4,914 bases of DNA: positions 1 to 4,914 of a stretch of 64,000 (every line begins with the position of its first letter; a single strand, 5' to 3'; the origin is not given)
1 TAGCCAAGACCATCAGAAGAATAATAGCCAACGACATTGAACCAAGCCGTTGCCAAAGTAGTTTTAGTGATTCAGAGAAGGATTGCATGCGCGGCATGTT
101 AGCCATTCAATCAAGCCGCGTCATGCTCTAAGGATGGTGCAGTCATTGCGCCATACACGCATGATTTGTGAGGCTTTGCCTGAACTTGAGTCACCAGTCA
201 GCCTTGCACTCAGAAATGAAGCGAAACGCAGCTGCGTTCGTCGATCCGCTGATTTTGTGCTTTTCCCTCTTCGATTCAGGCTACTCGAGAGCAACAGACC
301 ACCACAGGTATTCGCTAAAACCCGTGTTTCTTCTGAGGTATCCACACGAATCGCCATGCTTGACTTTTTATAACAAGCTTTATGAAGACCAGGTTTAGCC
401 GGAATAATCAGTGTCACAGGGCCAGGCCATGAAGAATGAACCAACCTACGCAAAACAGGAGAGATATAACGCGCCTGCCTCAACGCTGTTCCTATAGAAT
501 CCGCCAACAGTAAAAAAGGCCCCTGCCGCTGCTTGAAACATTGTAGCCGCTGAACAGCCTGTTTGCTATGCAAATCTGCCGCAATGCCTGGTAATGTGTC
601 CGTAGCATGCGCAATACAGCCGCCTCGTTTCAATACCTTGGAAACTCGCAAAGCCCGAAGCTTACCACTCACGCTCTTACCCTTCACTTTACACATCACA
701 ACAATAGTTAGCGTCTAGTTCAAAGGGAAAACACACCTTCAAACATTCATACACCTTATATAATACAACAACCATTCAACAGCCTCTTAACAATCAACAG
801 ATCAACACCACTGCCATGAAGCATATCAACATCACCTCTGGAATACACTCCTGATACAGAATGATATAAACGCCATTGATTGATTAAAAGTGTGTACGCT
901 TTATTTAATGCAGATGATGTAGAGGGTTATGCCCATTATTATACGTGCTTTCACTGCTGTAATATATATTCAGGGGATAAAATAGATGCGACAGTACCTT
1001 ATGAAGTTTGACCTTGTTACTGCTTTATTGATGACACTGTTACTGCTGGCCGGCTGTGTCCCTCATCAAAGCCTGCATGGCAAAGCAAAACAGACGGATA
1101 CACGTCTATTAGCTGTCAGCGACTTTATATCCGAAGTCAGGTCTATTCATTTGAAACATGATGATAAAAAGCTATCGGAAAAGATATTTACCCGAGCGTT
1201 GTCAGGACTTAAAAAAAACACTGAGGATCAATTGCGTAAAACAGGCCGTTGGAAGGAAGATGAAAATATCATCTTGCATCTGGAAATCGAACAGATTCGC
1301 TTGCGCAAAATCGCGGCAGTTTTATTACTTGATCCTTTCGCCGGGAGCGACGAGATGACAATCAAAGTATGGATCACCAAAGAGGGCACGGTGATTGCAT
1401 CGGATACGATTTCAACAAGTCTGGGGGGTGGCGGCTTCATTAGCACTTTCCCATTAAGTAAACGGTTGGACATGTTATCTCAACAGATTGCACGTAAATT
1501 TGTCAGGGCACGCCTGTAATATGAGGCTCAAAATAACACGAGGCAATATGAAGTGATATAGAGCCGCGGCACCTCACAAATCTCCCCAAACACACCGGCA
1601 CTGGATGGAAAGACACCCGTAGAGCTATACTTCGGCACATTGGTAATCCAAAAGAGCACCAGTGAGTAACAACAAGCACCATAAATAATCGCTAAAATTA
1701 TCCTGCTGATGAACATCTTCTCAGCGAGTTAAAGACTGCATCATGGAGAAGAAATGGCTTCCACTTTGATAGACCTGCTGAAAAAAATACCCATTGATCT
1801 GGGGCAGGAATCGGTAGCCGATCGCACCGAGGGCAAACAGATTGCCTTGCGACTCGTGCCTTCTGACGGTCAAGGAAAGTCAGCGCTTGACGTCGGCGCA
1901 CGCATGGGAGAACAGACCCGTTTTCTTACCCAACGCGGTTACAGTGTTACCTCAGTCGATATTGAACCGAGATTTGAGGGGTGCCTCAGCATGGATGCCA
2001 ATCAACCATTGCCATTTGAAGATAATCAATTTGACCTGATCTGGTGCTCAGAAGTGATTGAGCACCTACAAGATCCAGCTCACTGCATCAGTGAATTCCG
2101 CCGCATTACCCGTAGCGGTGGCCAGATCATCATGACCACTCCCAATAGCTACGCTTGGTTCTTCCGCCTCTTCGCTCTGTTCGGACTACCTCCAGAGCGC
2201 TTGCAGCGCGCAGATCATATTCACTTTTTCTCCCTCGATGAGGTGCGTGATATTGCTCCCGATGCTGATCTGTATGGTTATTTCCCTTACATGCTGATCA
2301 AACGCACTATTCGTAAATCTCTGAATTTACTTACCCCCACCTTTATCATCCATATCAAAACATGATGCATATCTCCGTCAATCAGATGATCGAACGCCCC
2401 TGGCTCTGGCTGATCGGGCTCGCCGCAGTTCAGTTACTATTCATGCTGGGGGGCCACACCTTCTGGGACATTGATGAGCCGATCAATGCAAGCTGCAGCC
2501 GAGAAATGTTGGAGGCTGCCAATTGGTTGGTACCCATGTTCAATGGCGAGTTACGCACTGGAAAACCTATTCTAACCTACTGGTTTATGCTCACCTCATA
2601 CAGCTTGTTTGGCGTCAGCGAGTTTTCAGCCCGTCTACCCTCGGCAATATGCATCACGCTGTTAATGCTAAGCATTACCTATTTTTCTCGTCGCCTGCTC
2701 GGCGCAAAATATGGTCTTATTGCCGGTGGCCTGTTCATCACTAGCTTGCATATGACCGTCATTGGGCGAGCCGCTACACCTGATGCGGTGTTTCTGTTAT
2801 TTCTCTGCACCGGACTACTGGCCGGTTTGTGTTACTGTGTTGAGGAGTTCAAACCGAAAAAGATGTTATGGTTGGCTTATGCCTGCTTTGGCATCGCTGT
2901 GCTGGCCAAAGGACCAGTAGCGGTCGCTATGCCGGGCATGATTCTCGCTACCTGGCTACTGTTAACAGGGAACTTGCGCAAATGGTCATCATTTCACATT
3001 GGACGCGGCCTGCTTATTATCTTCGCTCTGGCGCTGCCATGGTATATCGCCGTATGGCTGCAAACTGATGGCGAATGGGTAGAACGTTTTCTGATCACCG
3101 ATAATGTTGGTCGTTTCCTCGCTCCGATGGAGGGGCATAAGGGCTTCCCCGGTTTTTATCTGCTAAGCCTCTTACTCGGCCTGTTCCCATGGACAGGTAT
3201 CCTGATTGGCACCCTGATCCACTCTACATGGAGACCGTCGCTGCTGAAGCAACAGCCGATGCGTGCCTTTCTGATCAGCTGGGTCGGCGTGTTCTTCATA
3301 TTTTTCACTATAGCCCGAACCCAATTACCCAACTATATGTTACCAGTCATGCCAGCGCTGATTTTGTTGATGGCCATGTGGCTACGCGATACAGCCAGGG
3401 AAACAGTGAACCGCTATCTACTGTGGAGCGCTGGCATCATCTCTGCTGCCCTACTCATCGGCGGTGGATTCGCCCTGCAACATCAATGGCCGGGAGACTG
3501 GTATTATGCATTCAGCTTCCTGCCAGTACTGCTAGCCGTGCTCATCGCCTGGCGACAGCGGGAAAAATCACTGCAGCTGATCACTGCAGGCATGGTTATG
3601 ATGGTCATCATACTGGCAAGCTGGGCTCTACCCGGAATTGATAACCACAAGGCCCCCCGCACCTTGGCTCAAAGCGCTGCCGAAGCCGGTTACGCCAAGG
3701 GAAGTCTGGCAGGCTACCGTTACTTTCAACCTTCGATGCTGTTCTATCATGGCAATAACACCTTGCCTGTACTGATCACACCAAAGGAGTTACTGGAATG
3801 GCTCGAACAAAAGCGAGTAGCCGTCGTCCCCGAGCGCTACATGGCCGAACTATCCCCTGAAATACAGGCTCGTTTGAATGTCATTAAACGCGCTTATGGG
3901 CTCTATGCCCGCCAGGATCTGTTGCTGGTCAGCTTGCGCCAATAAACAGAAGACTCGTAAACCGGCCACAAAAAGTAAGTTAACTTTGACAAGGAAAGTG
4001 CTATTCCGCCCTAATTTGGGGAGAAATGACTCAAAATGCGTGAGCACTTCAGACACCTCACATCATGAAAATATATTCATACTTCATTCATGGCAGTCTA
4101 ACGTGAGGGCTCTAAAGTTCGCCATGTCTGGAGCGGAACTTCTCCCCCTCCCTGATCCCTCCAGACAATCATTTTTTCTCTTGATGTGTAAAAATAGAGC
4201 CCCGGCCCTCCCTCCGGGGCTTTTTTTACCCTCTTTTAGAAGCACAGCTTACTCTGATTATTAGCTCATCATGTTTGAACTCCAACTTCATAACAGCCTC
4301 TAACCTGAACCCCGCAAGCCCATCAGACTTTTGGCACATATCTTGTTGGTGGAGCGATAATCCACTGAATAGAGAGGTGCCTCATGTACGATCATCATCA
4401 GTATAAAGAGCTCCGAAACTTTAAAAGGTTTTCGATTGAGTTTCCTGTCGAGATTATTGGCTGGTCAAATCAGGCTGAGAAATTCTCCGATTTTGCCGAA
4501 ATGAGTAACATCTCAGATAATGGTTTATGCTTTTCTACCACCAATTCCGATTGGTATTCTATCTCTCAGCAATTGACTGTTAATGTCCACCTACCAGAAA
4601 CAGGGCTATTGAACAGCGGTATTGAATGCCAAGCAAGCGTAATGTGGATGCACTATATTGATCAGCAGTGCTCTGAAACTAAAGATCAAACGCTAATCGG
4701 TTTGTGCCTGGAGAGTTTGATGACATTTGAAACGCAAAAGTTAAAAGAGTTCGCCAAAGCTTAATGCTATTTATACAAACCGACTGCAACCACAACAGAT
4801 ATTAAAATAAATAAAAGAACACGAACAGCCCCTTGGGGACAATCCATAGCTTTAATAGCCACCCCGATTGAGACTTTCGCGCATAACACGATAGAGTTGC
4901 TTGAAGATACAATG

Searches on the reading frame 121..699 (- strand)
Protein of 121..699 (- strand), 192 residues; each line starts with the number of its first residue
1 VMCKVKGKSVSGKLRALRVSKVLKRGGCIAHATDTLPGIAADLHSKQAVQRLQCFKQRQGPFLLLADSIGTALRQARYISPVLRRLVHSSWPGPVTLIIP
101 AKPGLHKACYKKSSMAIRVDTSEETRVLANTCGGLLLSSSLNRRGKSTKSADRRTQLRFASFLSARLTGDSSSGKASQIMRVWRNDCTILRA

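Call 33: search_protein_families(library=pfam, proteins=[window:121-699:-], max_evalue=0.001)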
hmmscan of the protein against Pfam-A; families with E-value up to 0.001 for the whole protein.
window:121-699:- (192 aa): 1 family
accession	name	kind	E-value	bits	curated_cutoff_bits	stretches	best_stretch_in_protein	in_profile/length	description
PF01300.24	Sua5_yciO_yrdC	-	9.1e-25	87.6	25.1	1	21-191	1-176/178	Telomere recombination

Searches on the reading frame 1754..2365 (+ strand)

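Call 33: search_protein_families(library=pfam, proteins=[window:1754-2365:+], max_evalue=0.001)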
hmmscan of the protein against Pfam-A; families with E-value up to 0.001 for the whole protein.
window:1754-2365:+ (203 aa): 5 families
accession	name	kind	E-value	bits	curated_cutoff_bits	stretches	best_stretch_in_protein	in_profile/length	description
PF13489.12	Methyltransf_23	-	1.4e-17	64.3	27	1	31-173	13-159/164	Methyltransferase domain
PF08241.18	Methyltransf_11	-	2.9e-17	63.5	21.2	1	45-127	1-95/95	Methyltransferase domain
PF13649.12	Methyltransf_25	-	2.2e-10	41.5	27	1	45-123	2-97/97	Methyltransferase domain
PF13847.12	Methyltransf_31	-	5.6e-09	36.3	27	1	81-137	62-119/145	Methyltransferase domain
PF08242.18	Methyltransf_12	-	1.2e-08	36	30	1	45-124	1-97/98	Methyltransferase domain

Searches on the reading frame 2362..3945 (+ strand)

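Call 33: search_protein_families(library=pfam, proteins=[window:2362-3945:+], max_evalue=0.001)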
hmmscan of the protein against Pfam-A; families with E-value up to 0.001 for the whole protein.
window:2362-3945:+ (527 aa): 1 family
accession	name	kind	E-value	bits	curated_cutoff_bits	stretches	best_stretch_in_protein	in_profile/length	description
PF13231.12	PMT_2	-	3.4e-19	70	26.1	1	68-228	2-158/160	Dolichyl-phosphate-mannose-protein mannosyltransferase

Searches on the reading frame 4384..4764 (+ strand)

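Call 33: search_protein_families(library=pfam, proteins=[window:4384-4764:+], max_evalue=0.001)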
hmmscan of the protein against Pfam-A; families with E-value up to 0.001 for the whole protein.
window:4384-4764:+ (126 aa): 1 family
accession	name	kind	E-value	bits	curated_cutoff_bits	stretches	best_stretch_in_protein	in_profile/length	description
PF07238.19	PilZ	-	0.00012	22.8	22.5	1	10-92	2-75/102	PilZ domain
